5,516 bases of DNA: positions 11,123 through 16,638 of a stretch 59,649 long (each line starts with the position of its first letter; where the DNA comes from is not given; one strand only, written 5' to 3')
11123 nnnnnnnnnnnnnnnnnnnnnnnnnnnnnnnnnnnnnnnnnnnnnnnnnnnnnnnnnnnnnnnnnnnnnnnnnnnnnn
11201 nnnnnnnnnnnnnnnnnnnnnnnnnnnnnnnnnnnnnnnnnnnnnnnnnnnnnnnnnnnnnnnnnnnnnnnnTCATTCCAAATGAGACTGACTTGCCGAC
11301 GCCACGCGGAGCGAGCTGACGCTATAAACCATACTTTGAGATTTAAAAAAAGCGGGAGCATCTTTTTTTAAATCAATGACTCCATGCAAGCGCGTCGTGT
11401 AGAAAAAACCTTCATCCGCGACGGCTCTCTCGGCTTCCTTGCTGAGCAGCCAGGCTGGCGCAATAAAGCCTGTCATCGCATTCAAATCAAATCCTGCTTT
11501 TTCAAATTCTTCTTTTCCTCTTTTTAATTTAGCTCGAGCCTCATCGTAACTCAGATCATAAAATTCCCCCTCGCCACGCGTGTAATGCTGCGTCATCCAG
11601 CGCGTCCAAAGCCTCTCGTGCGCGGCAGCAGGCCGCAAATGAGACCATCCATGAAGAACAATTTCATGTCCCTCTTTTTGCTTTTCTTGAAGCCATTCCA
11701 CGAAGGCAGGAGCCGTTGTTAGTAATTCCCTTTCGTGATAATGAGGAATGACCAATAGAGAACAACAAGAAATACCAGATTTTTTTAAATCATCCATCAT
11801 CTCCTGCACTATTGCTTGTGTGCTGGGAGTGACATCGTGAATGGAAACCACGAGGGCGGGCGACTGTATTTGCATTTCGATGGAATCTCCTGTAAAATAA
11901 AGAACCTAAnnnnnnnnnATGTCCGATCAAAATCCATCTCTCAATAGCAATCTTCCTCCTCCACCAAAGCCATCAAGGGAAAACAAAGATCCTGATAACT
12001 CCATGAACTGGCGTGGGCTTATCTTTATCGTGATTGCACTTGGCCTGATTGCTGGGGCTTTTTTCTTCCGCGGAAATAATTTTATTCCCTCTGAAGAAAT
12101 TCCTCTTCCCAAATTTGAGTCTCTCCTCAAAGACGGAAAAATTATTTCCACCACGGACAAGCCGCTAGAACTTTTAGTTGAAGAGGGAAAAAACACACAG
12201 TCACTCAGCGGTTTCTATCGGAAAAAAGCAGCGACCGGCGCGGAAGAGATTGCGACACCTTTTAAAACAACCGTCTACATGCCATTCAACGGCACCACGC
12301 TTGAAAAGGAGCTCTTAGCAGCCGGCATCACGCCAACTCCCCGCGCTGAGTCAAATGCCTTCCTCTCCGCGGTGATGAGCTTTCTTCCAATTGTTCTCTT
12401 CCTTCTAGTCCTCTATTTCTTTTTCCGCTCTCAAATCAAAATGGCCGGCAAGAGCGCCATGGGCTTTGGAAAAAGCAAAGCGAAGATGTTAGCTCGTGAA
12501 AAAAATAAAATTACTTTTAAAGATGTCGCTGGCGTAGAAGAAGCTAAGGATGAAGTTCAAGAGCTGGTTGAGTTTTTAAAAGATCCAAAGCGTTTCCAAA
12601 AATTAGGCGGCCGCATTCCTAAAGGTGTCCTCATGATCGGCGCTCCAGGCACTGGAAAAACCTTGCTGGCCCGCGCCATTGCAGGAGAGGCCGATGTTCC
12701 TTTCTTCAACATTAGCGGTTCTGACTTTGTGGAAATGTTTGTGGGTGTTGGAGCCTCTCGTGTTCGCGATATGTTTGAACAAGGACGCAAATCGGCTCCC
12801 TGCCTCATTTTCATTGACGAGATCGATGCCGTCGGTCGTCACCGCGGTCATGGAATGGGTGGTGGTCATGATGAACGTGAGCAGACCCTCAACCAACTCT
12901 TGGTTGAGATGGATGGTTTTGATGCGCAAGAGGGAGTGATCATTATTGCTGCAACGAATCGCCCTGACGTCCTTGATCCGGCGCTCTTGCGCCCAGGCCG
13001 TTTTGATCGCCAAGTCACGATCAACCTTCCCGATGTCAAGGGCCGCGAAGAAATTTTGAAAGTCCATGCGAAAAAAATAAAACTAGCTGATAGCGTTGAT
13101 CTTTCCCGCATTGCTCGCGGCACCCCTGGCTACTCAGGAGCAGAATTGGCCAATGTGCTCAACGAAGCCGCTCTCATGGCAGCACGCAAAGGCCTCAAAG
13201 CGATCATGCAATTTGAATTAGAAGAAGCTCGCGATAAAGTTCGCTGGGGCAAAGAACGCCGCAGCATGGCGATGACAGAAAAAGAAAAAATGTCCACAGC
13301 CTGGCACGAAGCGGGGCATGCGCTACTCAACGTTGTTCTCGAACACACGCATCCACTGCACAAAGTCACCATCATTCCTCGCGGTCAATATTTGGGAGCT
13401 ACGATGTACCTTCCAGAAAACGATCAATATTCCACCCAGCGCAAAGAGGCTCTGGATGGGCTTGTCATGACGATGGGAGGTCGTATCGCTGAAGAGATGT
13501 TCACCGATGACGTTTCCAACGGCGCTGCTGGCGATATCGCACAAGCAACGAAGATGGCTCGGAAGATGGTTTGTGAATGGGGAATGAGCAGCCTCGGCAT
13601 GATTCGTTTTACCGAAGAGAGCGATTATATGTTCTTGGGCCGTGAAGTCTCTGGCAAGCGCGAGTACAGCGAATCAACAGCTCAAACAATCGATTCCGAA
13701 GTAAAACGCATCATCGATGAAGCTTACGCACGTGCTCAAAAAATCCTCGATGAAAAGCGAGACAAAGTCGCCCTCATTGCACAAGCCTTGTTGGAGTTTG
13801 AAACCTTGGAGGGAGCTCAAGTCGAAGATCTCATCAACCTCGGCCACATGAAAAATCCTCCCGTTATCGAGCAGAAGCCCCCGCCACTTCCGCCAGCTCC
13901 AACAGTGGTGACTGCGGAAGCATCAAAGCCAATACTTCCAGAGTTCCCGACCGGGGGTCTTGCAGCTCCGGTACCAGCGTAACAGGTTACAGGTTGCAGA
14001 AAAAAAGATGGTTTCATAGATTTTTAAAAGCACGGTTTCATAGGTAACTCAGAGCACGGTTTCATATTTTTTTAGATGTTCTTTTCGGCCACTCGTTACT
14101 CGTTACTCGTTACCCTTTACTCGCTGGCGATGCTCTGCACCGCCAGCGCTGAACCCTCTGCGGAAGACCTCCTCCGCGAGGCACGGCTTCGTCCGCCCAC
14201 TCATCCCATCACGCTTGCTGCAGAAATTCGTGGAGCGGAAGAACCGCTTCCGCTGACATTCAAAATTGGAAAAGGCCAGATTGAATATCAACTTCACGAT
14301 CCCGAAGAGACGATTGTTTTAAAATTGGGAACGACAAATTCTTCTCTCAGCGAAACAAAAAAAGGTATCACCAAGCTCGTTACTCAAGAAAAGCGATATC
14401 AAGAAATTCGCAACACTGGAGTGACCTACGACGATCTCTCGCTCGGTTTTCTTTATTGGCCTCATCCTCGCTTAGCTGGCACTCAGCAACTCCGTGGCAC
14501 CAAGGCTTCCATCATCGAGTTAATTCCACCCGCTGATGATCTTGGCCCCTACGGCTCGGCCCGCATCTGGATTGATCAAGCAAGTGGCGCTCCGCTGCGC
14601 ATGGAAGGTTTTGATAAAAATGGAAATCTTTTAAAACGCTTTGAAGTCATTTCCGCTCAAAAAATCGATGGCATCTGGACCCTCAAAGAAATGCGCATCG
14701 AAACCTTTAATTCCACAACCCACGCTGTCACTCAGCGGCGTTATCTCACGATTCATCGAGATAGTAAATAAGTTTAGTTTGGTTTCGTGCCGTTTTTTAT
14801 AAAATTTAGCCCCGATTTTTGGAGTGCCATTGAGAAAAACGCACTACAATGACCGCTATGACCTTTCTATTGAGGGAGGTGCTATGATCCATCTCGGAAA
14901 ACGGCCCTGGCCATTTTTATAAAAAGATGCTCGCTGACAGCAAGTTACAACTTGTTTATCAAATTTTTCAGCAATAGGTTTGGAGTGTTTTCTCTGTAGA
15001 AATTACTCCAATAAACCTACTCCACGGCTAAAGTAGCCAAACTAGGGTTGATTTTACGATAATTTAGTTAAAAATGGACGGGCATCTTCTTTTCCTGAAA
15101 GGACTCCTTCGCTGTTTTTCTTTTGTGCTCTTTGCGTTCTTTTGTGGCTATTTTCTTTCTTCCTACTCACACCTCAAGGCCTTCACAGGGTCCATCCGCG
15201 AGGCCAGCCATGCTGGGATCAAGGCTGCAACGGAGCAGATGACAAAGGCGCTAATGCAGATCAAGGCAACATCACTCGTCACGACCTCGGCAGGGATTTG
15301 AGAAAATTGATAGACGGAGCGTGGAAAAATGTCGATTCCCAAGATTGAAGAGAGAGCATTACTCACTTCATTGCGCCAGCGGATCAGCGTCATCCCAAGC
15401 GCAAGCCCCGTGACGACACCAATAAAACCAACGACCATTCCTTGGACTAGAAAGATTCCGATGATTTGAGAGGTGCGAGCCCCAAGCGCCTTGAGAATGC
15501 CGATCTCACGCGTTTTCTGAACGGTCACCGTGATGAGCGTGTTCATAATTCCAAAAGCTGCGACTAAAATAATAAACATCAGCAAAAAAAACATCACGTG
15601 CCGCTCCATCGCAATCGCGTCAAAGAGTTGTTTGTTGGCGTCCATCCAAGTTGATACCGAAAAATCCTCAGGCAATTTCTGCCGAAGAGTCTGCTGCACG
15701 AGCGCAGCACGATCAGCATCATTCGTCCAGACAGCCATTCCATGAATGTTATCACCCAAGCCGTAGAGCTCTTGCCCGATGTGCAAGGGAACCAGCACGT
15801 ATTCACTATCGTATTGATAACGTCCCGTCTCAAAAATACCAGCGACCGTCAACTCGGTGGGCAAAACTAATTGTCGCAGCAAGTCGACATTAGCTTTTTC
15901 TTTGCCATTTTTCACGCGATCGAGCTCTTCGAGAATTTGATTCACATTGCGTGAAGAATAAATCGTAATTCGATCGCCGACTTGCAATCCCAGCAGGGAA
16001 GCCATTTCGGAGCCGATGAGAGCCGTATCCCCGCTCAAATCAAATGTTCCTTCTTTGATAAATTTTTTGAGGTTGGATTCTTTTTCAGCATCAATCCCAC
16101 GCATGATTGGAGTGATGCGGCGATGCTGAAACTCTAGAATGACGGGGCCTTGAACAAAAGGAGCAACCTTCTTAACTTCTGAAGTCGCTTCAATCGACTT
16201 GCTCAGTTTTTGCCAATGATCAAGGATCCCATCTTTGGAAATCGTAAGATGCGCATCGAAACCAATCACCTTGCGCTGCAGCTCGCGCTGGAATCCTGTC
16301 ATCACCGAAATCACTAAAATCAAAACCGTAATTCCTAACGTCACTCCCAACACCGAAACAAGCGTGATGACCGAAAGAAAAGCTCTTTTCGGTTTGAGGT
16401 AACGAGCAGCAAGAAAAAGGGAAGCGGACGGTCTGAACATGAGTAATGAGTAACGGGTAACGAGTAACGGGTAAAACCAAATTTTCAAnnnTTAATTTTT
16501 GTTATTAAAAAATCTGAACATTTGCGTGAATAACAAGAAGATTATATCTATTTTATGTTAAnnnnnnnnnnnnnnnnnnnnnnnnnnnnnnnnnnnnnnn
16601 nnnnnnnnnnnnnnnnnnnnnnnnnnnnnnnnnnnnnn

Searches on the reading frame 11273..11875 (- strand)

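Call 50: search_protein_families(library=pfam, proteins=[window:11273-11875:-], max_evalue=0.00001)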
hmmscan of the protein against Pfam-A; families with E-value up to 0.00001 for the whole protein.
window:11273-11875:- (200 aa): 1 family
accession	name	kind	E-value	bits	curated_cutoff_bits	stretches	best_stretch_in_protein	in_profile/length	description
PF10096.14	DUF2334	-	1.1e-26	94.2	26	1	8-159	2-142/203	Uncharacterized protein conserved in bacteria (DUF2334)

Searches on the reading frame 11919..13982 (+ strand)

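Call 50: search_protein_families(library=pfam, proteins=[window:11919-13982:+], max_evalue=0.00001)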
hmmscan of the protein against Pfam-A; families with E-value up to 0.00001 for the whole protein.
window:11919-13982:+ (687 aa): 3 families
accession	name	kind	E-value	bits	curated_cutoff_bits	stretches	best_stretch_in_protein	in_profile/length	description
PF01434.24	Peptidase_M41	-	5.8e-66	222.4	29.9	1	451-637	2-190/191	Peptidase family M41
PF00004.35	AAA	-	3.8e-45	154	21.2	1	237-369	1-130/131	ATPase family associated with various cellular activities (AAA)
PF17862.7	AAA_lid_3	-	1.3e-12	47.5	27.2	1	392-429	1-38/45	AAA+ lid domain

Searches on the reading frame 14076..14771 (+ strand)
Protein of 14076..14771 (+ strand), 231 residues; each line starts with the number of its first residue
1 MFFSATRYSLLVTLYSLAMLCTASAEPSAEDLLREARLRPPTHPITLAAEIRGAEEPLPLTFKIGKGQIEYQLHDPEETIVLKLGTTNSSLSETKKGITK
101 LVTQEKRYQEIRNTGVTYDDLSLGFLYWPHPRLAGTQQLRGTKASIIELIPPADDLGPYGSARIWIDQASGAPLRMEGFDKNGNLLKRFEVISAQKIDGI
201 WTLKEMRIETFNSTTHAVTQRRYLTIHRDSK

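Call 50: search_protein_families(library=pfam, proteins=[window:14076-14771:+], max_evalue=0.00001)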
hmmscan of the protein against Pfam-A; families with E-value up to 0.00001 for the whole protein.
window:14076-14771:+ (231 aa): 2 families
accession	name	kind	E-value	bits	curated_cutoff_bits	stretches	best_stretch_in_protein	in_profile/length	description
PF17131.11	LolA_like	-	4.7e-17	62.7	30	1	102-216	43-158/184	Outer membrane lipoprotein-sorting protein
PF03888.20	MucB_RseB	-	9.6e-06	25.7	22.3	0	132-195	104-164/178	MucB/RseB N-terminal domain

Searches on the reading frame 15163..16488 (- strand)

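Call 14: search_protein_families(library=pfam, proteins=[window:15163-16488:-], max_evalue=0.00001)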
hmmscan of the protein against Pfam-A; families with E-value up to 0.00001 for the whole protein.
window:15163-16488:- (441 aa): 2 families
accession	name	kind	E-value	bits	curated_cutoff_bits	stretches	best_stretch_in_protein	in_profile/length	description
PF02687.27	FtsX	-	2.1e-16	60.5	25.5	1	301-434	2-120/120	FtsX-like permease C-terminal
PF12704.14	MacB_PCD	-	2.4e-16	61.1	27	1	42-270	1-206/207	MacB-like periplasmic core domain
